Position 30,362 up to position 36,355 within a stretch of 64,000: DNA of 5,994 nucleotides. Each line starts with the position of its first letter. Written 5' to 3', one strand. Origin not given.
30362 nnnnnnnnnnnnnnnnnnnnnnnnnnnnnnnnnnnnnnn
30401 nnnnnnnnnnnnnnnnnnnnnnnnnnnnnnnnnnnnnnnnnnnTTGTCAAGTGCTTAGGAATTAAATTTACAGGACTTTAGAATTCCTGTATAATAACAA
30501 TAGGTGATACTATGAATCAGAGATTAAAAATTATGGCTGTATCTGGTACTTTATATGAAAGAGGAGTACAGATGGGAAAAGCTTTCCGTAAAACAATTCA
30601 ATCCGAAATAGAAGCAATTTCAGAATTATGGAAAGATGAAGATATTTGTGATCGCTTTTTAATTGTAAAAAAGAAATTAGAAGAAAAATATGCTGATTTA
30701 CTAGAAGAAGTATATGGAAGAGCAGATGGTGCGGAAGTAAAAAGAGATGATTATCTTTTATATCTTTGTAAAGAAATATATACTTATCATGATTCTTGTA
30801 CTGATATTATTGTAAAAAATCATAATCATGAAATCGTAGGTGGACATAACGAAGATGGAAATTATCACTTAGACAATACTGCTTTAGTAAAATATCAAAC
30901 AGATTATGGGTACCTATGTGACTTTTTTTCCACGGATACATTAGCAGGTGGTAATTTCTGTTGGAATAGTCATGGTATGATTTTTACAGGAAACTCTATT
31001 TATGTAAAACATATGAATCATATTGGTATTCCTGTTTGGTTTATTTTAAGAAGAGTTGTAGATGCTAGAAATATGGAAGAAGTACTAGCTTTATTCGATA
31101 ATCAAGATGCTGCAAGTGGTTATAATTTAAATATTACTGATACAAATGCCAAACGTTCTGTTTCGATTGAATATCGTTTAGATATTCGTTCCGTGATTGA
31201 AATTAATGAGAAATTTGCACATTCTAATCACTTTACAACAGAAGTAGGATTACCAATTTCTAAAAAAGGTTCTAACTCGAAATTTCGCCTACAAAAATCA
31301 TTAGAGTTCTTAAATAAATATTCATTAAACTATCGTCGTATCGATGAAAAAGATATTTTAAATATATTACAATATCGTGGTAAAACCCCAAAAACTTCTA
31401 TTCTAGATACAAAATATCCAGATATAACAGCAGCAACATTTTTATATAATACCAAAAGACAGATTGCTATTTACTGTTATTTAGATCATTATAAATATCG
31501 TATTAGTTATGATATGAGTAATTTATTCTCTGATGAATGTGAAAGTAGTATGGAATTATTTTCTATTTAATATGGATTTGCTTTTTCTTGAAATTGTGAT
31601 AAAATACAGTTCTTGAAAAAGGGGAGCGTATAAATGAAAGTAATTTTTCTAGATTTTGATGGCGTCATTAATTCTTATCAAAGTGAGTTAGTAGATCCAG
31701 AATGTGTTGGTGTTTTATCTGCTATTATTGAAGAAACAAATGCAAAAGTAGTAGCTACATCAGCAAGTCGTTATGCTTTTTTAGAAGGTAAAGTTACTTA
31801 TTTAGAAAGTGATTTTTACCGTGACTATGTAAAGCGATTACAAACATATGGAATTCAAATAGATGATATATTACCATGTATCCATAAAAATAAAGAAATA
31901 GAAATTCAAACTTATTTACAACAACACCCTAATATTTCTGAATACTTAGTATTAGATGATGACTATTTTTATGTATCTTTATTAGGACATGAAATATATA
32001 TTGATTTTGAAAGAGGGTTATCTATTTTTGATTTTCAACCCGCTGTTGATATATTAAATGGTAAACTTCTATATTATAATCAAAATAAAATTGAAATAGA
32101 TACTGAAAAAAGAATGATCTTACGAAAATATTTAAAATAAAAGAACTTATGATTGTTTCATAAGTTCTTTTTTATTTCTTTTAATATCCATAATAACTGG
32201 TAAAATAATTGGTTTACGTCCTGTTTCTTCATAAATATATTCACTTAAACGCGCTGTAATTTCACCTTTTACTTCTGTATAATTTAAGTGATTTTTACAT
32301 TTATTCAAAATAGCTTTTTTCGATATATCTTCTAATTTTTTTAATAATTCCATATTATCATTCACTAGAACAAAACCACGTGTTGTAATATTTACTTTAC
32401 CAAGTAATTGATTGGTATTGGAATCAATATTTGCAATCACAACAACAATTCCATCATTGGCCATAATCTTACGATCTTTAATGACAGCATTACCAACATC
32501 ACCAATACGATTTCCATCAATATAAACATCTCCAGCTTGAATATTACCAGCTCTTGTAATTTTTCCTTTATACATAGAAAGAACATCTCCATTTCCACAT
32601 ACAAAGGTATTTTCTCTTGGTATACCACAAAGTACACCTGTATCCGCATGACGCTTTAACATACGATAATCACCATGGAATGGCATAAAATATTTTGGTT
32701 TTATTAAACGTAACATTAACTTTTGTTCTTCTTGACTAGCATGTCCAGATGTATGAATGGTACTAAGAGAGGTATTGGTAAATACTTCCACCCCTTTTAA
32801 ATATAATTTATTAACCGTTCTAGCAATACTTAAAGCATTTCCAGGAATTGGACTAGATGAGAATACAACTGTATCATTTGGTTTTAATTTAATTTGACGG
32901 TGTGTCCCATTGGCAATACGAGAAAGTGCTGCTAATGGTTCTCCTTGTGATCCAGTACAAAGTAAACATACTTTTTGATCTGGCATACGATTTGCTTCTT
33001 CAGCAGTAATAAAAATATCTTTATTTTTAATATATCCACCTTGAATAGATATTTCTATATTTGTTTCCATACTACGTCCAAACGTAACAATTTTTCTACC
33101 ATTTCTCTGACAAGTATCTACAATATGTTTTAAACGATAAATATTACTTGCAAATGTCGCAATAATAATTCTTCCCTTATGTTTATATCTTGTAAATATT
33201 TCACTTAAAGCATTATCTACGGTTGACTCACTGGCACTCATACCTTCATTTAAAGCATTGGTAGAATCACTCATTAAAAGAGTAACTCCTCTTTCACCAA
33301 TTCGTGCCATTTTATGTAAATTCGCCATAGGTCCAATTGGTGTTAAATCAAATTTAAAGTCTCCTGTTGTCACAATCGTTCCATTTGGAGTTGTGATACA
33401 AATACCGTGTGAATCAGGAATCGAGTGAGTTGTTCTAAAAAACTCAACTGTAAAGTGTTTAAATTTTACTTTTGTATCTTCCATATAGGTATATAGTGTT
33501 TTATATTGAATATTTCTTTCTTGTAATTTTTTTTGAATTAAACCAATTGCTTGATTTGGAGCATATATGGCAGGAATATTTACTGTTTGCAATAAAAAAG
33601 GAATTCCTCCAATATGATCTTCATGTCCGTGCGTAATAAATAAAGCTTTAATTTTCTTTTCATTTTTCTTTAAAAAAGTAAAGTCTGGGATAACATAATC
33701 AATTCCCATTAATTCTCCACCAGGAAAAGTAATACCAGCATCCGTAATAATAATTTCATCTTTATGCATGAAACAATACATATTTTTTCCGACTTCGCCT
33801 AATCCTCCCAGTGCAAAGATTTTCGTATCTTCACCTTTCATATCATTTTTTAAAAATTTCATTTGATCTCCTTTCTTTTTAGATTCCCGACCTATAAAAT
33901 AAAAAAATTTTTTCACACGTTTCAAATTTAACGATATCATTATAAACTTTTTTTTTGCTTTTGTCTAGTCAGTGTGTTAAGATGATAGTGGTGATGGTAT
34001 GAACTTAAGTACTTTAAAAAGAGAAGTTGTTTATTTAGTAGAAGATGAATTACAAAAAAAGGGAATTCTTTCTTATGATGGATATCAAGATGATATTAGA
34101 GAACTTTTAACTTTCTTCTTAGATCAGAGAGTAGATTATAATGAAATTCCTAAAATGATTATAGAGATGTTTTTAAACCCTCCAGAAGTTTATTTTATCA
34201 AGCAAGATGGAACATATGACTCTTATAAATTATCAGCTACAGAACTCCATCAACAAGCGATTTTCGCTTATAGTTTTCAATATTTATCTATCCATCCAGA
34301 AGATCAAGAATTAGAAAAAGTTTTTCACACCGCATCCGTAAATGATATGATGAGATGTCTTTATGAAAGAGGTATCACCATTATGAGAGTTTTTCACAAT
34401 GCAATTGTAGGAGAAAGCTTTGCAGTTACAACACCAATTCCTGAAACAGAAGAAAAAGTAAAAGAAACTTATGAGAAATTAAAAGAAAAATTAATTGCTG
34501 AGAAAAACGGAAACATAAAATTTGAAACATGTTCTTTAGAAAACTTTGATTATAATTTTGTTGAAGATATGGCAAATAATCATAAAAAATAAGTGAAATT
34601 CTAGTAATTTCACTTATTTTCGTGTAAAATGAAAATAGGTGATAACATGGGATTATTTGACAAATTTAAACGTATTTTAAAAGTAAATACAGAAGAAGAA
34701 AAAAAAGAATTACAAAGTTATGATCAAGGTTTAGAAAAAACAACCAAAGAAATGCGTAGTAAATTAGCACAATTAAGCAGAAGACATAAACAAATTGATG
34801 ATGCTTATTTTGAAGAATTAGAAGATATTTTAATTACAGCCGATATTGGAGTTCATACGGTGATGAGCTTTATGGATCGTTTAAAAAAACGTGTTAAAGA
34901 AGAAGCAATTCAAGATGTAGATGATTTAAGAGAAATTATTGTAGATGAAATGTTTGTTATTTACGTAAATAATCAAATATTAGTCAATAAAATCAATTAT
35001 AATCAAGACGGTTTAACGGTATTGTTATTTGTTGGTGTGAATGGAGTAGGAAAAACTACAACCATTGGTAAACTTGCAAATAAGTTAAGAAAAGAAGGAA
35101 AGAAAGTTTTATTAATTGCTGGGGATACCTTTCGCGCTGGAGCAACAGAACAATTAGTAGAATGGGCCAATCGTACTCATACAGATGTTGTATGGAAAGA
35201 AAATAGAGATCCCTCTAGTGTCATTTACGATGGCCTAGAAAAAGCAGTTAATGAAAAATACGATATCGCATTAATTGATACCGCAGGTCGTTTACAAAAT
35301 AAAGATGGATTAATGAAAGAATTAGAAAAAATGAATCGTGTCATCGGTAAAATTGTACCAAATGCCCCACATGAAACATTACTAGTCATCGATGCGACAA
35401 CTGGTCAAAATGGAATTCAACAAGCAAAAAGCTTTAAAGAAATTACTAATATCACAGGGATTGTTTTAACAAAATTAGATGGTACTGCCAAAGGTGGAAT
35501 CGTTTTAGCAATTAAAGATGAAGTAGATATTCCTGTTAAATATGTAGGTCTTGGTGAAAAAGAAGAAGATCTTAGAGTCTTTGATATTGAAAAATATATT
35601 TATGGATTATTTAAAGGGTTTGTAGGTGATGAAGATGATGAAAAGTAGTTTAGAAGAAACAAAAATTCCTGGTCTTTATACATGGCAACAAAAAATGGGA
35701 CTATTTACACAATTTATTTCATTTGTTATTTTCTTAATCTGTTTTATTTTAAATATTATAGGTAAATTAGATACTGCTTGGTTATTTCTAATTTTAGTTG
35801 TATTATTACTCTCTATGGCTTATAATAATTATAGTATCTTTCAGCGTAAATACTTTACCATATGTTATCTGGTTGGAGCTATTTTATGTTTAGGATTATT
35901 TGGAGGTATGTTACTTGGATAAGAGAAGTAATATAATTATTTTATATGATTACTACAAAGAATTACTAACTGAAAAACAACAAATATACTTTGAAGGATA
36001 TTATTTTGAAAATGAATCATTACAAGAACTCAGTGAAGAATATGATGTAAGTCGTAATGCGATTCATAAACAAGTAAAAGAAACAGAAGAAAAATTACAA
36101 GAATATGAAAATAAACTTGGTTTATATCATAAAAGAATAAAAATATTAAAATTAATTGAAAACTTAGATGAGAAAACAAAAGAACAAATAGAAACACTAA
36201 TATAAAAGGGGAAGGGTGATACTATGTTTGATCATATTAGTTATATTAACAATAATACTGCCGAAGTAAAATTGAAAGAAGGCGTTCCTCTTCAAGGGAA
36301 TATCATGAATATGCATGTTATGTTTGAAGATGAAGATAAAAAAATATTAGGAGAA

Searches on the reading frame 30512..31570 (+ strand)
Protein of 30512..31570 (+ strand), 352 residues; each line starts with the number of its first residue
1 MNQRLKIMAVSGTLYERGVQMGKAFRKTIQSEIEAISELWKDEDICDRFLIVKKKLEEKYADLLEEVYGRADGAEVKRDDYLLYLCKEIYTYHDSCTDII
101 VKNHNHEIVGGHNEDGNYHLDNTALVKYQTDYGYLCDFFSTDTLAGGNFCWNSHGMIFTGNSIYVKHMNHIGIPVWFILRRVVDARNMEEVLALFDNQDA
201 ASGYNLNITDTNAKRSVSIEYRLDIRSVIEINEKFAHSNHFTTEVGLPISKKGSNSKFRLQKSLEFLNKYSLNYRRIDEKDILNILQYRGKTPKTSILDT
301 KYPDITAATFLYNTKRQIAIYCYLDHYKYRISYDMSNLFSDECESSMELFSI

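Call 77: search_protein_families(library=pfam, proteins=[window:30512-31570:+], max_evalue=0.00001)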
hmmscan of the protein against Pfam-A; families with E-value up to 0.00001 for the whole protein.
window:30512-31570:+ (352 aa): 1 family
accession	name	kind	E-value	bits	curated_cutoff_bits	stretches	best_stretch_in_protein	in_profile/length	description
PF03417.21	AAT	-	1.6e-19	70.9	23.2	1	104-273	4-174/225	Acyl-coenzyme A:6-aminopenicillanic acid acyl-transferase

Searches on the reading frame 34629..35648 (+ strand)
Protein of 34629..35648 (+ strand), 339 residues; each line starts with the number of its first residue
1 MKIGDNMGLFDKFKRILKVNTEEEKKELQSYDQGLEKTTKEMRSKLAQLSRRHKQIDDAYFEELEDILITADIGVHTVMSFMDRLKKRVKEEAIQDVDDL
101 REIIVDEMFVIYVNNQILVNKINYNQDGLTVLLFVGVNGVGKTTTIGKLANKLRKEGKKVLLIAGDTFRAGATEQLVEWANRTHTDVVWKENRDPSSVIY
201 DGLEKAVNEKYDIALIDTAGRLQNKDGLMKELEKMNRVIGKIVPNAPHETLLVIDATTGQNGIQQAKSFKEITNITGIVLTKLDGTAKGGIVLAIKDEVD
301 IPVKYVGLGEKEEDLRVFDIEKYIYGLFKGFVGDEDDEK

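Call 3: search_protein_families(library=pfam, proteins=[window:34629-35648:+], max_evalue=0.01)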
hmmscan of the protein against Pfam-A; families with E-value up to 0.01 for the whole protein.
window:34629-35648:+ (339 aa): 20 families
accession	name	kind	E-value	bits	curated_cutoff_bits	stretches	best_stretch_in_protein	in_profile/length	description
PF00448.28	SRP54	-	5.3e-74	248.5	22.7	1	130-328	2-195/196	SRP54-type protein, GTPase domain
PF02881.24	SRP54_N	-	8.3e-15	55.2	22.4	1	44-108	3-75/75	SRP54-type protein, helical bundle domain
PF13207.12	AAA_17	-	1.2e-06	29.3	27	1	135-234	1-94/136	AAA domain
PF13604.12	AAA_30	-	4.1e-06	27.1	27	1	128-226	17-104/191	AAA domain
PF13614.12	AAA_31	-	9e-06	26.2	27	1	139-168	12-41/177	AAA domain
PF01656.29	CbiA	-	1.3e-05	25.5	25.4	1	139-287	9-87/125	CobQ/CobB/MinD/ParA nucleotide binding domain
PF03308.22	MeaB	-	9.8e-05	21.9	23.1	1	118-166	22-70/273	Methylmalonyl Co-A mutase-associated GTPase MeaB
PF13191.12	AAA_16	-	0.00011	23.1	32.6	1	130-256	25-140/167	AAA ATPase domain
PF13401.12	AAA_22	-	0.00012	22.9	27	1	131-235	7-107/130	AAA domain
PF01583.26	APS_kinase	-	0.00016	22.2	21.1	1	131-177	4-50/152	Adenylylsulphate kinase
PF00004.35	AAA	-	0.00094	20.1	21.2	1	132-183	1-56/131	ATPase family associated with various cellular activities (AAA)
PF00142.24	Fer4_NifH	-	0.0012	18.8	25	1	134-189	5-60/271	4Fe-4S iron sulfur cluster binding proteins, NifH/frxC family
PF03266.21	NTPase_1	-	0.0017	18.6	23.9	0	136-160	6-30/168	NTPase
PF02374.21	ArsA_ATPase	-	0.0023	17.6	24.3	1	130-166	2-38/305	Anion-transporting ATPase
PF13671.12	AAA_33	-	0.0029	18.3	27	1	131-178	1-40/143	AAA domain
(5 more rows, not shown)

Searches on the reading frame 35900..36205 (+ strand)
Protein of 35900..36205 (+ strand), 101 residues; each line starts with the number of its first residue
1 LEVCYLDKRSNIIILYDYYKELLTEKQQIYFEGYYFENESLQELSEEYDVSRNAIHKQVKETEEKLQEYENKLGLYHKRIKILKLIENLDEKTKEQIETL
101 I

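Call 3: search_protein_families(library=pfam, proteins=[window:35900-36205:+], max_evalue=0.01)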
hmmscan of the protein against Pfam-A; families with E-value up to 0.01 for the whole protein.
window:35900-36205:+ (101 aa): 5 families
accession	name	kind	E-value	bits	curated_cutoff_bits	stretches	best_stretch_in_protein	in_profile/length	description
PF04297.20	UPF0122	-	3.4e-23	82.3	22.7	1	6-96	1-91/101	Putative helix-turn-helix protein, YlxM / p13 like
PF04545.22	Sigma70_r4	-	5.5e-06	26.2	24.1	1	23-67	5-49/50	Sigma-70, region 4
PF08281.18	Sigma70_r4_2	-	0.00041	20.4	25.7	1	21-63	9-51/54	Sigma-70, region 4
PF08279.18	HTH_11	-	0.00042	20.6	25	1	40-64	17-41/55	HTH domain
PF23952.1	LRR_EndoS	-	0.0015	19.2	27.9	1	51-98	6-53/116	Endo-beta-N-acetylglucosaminidase EndoS LRR domain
